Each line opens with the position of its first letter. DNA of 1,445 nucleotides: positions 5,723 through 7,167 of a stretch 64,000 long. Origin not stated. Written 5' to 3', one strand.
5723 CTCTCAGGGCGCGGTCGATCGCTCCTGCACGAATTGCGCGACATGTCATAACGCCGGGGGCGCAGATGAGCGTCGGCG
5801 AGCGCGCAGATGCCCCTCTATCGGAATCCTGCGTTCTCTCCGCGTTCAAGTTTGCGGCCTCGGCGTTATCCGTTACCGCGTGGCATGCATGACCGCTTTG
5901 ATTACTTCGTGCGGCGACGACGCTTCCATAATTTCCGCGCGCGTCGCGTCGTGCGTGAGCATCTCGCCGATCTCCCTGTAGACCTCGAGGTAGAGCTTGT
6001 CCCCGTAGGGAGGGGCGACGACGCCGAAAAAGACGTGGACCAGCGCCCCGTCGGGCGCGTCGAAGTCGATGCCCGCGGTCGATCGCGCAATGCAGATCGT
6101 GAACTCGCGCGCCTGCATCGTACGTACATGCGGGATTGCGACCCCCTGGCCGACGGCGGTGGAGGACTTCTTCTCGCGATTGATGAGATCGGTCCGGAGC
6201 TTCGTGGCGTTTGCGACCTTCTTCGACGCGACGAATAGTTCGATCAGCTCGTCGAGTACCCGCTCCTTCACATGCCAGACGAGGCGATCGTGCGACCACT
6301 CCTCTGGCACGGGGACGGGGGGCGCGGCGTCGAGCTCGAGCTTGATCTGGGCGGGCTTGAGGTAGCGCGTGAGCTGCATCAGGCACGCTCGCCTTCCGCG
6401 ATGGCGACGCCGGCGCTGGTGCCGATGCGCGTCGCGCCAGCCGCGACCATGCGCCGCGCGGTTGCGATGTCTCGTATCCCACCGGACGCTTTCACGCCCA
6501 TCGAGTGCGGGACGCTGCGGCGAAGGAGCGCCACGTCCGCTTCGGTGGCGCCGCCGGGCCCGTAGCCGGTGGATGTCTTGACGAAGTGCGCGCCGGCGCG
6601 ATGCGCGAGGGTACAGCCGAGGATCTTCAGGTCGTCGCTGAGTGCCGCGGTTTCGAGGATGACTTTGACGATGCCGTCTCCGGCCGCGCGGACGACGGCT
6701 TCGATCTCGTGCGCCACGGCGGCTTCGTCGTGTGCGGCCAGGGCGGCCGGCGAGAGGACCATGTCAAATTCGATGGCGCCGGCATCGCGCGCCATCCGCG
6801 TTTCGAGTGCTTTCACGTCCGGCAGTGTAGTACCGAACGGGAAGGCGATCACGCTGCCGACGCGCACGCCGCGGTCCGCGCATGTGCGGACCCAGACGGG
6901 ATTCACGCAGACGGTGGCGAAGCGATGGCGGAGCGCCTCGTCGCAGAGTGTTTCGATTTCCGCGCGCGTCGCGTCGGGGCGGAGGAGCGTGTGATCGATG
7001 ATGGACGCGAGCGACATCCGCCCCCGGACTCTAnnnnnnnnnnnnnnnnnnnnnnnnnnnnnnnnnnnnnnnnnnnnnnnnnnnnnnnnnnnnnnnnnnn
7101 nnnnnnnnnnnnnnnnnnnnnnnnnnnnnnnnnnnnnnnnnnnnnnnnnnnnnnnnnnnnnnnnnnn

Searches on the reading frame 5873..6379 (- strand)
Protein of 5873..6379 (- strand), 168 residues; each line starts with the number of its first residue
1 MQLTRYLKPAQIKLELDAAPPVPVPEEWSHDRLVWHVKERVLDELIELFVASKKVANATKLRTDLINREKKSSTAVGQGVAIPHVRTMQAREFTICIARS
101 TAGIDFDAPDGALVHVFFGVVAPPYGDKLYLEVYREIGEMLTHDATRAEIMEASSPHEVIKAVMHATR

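Call 43: search_protein_families(library=pfam, proteins=[window:5873-6379:-], max_evalue=0.001)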
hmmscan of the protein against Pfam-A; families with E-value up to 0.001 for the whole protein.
window:5873-6379:- (168 aa): 1 family
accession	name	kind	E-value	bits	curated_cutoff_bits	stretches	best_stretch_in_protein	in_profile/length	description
PF00359.27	PTS_EIIA_2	-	8.8e-25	87.8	27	1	37-163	16-141/144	Phosphoenolpyruvate-dependent sugar phosphotransferase system, EIIA 2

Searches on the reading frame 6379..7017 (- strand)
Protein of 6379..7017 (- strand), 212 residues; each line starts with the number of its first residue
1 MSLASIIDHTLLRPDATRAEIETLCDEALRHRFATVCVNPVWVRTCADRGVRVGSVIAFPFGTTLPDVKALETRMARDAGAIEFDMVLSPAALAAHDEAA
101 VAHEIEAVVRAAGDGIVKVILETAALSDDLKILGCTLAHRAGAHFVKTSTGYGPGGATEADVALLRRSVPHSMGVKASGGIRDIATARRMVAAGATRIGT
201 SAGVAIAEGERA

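Call 43: search_protein_families(library=pfam, proteins=[window:6379-7017:-], max_evalue=0.001)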
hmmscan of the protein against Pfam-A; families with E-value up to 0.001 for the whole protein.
window:6379-7017:- (212 aa): 1 family
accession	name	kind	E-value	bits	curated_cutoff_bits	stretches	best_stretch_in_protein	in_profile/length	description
PF01791.15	DeoC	-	4.8e-11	43.2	23.8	1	6-206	5-226/229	DeoC/LacD family aldolase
